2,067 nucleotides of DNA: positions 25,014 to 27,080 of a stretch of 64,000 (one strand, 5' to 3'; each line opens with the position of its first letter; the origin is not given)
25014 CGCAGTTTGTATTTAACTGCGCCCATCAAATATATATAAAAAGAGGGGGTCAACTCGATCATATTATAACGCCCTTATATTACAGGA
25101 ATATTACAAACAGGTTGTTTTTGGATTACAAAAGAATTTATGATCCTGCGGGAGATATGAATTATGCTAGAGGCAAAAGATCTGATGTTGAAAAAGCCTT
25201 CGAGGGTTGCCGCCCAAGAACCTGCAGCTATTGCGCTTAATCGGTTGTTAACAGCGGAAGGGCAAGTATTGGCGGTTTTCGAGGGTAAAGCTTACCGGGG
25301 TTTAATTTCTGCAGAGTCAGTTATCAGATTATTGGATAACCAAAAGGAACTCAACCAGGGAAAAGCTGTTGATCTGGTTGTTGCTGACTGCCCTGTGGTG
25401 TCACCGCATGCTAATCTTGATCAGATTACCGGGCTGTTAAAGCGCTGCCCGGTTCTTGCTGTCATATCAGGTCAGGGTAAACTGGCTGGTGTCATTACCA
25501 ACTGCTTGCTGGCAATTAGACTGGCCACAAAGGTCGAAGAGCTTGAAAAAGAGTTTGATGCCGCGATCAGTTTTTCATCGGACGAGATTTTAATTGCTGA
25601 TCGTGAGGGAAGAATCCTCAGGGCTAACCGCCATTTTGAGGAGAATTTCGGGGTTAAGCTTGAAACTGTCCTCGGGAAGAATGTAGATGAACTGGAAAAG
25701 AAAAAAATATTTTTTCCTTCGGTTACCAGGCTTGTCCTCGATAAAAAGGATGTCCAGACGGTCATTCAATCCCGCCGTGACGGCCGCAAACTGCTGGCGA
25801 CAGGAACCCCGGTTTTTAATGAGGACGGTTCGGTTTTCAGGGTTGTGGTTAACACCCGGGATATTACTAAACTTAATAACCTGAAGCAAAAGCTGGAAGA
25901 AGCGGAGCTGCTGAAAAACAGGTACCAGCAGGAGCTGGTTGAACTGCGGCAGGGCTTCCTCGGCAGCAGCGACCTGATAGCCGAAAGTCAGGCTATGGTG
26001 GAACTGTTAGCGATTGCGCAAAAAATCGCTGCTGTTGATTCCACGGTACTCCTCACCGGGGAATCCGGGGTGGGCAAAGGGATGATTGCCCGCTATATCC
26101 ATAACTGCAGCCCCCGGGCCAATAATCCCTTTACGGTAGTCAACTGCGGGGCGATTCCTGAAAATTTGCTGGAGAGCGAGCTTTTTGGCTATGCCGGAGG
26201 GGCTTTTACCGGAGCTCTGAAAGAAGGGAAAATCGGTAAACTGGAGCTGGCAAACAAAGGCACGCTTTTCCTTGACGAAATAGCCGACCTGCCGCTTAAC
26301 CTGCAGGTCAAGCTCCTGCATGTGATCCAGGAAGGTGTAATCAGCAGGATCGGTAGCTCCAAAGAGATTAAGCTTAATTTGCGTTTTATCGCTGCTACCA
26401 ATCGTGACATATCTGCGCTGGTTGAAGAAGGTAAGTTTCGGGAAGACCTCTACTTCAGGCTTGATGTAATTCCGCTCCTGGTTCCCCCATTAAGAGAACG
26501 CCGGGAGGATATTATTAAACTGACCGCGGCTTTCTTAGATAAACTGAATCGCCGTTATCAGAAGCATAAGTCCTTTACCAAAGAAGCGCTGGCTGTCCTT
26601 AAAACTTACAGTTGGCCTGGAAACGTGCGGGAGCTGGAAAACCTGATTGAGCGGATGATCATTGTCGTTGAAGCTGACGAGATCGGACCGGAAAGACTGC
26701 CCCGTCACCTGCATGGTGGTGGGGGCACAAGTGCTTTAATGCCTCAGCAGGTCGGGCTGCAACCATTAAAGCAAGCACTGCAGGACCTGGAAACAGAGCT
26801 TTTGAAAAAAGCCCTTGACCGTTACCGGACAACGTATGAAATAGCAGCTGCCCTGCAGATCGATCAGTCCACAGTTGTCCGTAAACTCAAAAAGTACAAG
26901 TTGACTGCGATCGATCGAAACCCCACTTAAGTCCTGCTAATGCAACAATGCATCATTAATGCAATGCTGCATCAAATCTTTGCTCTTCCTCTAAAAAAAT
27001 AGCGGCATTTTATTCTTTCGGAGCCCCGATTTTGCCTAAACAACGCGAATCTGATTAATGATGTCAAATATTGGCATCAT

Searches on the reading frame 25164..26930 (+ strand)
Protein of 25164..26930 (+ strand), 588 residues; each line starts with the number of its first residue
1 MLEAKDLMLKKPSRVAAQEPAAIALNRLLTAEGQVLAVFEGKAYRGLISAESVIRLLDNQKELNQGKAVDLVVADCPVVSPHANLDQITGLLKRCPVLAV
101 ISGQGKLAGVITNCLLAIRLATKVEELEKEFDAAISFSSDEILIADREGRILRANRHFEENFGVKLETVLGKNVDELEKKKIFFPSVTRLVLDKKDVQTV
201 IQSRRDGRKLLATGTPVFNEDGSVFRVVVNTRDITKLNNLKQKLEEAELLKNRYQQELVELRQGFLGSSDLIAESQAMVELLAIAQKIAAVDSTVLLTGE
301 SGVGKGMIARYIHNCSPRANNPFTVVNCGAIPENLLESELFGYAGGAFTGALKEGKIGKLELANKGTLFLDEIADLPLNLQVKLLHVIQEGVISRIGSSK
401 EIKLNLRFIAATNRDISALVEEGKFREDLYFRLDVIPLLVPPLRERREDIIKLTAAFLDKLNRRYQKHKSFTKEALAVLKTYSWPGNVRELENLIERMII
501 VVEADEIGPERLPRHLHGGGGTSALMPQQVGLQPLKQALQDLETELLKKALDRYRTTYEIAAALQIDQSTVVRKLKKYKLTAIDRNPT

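Call 7: search_protein_families(library=pfam, proteins=[window:25164-26930:+])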
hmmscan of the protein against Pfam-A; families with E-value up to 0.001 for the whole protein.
window:25164-26930:+ (588 aa): 12 families
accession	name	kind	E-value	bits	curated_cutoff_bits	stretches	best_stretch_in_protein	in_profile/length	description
PF00158.32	Sigma54_activat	-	6.3e-67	224.9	20.2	1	271-438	1-167/168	Sigma-54 interaction domain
PF25601.1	AAA_lid_14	-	3.2e-26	91.4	27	1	444-519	1-77/87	AAA+ ATPase lid domain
PF14532.12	Sigma54_activ_2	-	3.1e-21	76.5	25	1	272-443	1-138/138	Sigma-54 interaction domain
PF13426.13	PAS_9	-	7.4e-11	42.7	27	1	140-236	2-103/103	PAS domain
PF08448.16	PAS_4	-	1.1e-08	35.7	23.1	1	139-236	5-107/110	PAS fold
PF18024.7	HTH_50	-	1.6e-06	28.1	27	1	535-580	4-49/50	Helix-turn-helix domain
PF00989.32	PAS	-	1.9e-06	28.3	22.6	1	130-234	2-113/113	PAS fold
PF01078.27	Mg_chelatase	-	2e-06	27.8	20.3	0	347-414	89-158/207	Magnesium chelatase, subunit ChlI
PF07728.20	AAA_5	-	2.6e-06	27.9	22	1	295-414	2-123/139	AAA domain (dynein-related subfamily)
PF00571.33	CBS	-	0.00024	21.8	24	0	71-112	4-47/57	CBS domain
PF00004.35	AAA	-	0.00057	20.8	21.2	0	295-427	1-125/131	ATPase family associated with various cellular activities (AAA)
PF07724.20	AAA_2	-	0.00068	20.1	27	0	294-422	5-133/166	AAA domain (Cdc48 subfamily)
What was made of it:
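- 25164..26930 (+): Sigma-54 enhancer-binding protein (588 aa): N-terminal CBS-like region, PAS, AAA+ with GAFTGA, C-terminal HTH. Pfam Sigma54_activat 6e-67, AAA_lid_14, PAS_9, HTH_50, and CBS below its cut-off (call 7).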

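Call 8: search_protein_families(library=ncbifam, proteins=[window:25164-26930:+])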
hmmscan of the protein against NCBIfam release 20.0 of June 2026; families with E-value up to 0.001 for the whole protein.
window:25164-26930:+ (588 aa): 34 families (the best 25 are shown)
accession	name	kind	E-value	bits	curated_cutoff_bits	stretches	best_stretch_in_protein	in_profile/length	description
NF041552.1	TF_PrdR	equivalog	1.4e-135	452.9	795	1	3-579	7-577/577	sigma-54 dependent transcriptional regulator PrdR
TIGR01817.1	nifA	equivalog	6.2e-98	328.9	528.85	1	239-512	165-438/534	nif-specific transcriptional activator NifA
NF003451.0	PRK05022.1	equivalog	2.2e-92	310.4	476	1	242-580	163-510/512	nitric oxide reductase transcriptional regulator NorR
TIGR02915.1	PEP_resp_reg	equivalog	1.8e-91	307.2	502.6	1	268-580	138-444/445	PEP-CTERM-box response regulator transcription factor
NF008469.0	PRK11361.1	equivalog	3.9e-89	299.4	714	1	224-582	99-458/461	acetoacetate metabolism transcriptional regulator AtoC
NF038308.1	RNA_repair_RtcR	equivalog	1e-87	295.2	650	1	127-535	55-452/530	RNA repair transcriptional activator RtcR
TIGR01818.1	ntrC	equivalog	5.9e-86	289.1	558.6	1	260-549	124-413/463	nitrogen regulation protein NR(I)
NF050807.1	TransRegFlbDCaul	equivalog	4.6e-84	282.9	750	1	268-513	117-362/454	sigma-54-dependent transcriptional regulator FlbD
NF049963.1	RespRegFlgRCampy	domain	2.7e-83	280.2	750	1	239-580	104-429/429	fla regulon two-component system response regulator FlgR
TIGR02329.1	propionate_PrpR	equivalog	8.9e-80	268.8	499.2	1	268-577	211-526/526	propionate catabolism operon regulatory protein PrpR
NF041946.1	LuxO_transreg_Vib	equivalog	1e-79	268.5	800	1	255-527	125-391/463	quorum-sensing sigma-54 dependent transcriptional regulator LuxO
NF051870.1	NAssimRespRegNtrX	equivalog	4.5e-78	263.2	600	1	251-577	121-449/452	nitrogen assimilation response regulator NtrX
NF011958.0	PRK15429.1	equivalog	1e-75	255.8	830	1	269-502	379-612/692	formate hydrogenlyase transcriptional activator FlhA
NF011953.0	PRK15424.1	equivalog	7e-75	252.6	703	1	267-578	217-534/538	propionate catabolism operon regulatory protein PrpR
TIGR02974.1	phageshock_pspF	equivalog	1.2e-74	251.6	443.55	1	271-504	1-235/336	phage shock protein operon transcriptional activator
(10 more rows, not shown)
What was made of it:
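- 25164..26930 (+): The best NCBIfam match is PrdR at 453 bits over the full length, below the 795 cut-off (call 8).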
